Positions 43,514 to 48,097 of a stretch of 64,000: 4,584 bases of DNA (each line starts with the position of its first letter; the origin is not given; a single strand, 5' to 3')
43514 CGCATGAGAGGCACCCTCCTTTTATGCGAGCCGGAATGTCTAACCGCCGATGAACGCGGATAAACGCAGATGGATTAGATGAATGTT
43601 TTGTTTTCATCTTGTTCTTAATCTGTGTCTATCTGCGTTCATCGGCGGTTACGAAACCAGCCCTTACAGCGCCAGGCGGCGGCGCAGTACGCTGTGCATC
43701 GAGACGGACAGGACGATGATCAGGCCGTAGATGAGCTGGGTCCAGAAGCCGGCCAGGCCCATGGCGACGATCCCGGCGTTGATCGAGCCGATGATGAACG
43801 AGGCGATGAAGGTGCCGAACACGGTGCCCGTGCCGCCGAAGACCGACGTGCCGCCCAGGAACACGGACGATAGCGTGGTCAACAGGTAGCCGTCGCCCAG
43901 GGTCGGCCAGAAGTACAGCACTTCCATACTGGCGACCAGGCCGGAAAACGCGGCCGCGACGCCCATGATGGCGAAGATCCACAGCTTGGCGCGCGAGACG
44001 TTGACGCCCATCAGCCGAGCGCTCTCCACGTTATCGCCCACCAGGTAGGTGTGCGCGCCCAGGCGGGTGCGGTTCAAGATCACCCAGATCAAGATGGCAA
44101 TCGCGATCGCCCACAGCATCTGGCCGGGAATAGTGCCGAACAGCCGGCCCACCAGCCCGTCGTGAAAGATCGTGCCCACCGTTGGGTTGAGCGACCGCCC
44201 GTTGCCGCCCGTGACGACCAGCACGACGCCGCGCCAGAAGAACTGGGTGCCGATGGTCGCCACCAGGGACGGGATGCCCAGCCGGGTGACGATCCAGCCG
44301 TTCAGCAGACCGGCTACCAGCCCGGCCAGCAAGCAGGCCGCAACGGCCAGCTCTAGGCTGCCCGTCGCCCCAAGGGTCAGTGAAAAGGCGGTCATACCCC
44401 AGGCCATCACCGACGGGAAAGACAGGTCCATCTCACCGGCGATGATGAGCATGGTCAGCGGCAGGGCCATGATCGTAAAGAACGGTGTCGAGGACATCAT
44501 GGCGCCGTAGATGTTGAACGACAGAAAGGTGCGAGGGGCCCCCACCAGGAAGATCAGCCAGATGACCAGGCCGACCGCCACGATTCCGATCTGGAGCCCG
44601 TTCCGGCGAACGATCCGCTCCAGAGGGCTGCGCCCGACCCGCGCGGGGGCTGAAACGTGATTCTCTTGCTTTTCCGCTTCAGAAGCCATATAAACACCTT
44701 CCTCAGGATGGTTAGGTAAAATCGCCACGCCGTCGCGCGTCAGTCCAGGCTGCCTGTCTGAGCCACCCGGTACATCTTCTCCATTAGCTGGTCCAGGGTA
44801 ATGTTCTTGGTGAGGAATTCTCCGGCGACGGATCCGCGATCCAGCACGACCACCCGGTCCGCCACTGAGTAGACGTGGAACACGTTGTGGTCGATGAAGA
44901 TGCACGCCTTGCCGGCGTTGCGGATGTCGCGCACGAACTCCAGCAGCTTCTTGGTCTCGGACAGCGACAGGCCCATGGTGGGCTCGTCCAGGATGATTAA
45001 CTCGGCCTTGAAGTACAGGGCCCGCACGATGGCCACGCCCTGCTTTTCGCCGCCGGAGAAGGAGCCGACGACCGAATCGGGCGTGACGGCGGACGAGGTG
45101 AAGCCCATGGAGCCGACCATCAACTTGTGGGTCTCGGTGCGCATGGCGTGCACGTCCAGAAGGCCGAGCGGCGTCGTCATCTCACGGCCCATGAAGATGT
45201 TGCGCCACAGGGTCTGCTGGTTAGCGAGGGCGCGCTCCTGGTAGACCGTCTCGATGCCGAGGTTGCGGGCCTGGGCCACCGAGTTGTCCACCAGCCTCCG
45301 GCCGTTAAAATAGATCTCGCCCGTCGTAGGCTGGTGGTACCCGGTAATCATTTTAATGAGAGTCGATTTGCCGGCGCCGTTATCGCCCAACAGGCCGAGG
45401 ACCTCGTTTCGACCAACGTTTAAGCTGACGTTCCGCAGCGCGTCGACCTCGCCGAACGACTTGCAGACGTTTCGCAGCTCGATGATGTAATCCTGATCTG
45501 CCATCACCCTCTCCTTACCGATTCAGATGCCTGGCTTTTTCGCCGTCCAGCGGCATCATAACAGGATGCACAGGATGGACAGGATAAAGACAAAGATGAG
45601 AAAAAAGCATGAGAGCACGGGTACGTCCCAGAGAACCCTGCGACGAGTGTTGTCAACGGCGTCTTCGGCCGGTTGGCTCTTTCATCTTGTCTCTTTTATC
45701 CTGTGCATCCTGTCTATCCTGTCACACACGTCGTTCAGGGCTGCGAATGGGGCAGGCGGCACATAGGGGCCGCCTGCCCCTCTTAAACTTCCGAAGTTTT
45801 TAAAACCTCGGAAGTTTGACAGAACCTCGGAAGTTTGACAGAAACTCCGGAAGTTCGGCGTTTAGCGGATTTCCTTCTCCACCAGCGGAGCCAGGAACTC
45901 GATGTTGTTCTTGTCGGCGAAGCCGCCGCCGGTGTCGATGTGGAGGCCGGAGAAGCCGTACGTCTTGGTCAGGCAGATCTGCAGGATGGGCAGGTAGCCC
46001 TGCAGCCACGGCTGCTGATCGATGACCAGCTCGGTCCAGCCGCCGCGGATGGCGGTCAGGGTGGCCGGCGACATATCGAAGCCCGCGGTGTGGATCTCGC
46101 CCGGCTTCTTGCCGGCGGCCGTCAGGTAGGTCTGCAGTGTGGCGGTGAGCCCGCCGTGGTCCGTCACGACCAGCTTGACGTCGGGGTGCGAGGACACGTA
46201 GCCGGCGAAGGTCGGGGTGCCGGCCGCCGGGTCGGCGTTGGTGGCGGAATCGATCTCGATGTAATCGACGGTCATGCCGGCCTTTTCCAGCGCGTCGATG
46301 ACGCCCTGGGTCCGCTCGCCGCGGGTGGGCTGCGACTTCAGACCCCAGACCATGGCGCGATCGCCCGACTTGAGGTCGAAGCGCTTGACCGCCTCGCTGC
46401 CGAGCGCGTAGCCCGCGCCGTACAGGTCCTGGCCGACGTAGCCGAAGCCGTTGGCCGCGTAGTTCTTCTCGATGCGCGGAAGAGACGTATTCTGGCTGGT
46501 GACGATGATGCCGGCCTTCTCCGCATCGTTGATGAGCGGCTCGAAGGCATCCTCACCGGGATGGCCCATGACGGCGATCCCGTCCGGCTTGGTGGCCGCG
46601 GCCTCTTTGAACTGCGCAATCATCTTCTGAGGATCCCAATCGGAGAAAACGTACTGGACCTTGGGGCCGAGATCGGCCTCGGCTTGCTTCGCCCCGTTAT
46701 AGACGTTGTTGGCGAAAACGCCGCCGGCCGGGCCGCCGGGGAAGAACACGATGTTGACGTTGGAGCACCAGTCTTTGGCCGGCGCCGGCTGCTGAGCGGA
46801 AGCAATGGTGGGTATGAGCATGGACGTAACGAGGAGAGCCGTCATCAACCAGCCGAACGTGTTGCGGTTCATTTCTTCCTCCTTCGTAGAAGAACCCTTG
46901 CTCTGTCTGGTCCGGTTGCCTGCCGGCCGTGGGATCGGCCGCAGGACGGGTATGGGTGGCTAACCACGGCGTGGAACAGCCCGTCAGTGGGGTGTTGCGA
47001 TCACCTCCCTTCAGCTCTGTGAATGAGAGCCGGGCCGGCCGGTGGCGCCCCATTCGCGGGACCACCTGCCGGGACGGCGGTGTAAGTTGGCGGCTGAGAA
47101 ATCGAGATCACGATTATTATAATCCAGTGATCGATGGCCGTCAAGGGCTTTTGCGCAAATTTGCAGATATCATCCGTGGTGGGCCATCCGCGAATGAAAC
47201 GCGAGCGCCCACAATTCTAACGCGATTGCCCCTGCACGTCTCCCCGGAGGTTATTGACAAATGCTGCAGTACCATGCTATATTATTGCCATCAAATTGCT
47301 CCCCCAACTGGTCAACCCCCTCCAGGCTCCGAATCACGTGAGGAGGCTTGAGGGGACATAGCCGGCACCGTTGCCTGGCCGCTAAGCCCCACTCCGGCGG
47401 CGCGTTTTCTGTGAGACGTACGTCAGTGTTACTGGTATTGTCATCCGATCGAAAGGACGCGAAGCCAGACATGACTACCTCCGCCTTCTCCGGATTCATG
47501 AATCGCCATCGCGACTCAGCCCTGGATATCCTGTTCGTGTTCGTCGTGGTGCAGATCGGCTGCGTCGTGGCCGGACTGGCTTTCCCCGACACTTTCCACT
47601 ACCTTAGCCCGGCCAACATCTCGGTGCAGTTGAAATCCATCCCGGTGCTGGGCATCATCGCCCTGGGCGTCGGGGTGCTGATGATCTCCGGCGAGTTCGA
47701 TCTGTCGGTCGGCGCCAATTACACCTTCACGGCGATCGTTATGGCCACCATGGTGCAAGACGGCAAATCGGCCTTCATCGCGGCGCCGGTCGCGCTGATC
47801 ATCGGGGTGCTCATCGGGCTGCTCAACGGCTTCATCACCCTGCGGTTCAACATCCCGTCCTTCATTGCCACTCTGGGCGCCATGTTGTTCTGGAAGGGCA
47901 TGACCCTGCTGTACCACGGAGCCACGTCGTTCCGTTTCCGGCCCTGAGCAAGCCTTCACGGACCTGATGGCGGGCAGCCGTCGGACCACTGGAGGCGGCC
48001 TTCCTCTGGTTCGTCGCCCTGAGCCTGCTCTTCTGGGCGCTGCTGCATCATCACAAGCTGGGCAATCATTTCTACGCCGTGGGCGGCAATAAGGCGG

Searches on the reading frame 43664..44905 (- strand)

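Call 12: search_protein_families(library=pfam, proteins=[window:43664-44905:-], max_evalue=0.001)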
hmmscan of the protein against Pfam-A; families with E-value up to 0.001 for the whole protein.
window:43664-44905:- (413 aa): 1 family
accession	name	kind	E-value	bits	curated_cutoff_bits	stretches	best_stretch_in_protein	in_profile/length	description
PF02653.21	BPD_transp_2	-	1.6e-40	139.4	26.8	1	137-400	6-268/269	Branched-chain amino acid transport system / permease component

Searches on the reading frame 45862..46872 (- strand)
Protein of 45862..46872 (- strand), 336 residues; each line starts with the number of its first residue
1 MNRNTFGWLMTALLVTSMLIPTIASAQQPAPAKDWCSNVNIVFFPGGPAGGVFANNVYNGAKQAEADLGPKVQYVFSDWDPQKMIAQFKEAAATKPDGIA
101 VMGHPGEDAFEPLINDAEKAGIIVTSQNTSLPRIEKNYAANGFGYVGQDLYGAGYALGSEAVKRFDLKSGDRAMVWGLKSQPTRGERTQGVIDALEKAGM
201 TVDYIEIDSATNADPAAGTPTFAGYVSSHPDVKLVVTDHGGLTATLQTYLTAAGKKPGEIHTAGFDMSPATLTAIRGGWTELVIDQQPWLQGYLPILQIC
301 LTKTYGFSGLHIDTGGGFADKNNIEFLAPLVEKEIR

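Call 12: search_protein_families(library=pfam, proteins=[window:45862-46872:-], max_evalue=0.001)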
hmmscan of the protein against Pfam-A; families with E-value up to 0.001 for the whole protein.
window:45862-46872:- (336 aa): 2 families
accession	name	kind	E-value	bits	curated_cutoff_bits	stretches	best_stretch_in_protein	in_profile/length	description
PF13407.12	Peripla_BP_4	-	2.9e-34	119.2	35.1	1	42-296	2-247/258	Periplasmic binding protein domain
PF00532.27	Peripla_BP_1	-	5.7e-08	33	22.2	1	56-245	18-196/281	Periplasmic binding proteins and sugar binding domain of LacI family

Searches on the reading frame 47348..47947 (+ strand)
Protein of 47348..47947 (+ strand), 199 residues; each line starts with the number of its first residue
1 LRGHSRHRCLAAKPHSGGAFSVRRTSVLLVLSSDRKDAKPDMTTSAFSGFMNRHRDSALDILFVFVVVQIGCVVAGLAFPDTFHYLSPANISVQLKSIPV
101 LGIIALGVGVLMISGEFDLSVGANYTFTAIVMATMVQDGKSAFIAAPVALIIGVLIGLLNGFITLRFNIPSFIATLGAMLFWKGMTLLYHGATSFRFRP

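Call 53: search_protein_families(library=pfam, proteins=[window:47348-47947:+], max_evalue=0.0001)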
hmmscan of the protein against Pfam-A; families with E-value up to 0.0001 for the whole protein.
window:47348-47947:+ (199 aa): 1 family
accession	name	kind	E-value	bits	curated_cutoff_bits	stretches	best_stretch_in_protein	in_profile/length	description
PF02653.21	BPD_transp_2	-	1.5e-15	57.6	26.8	1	97-191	8-104/269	Branched-chain amino acid transport system / permease component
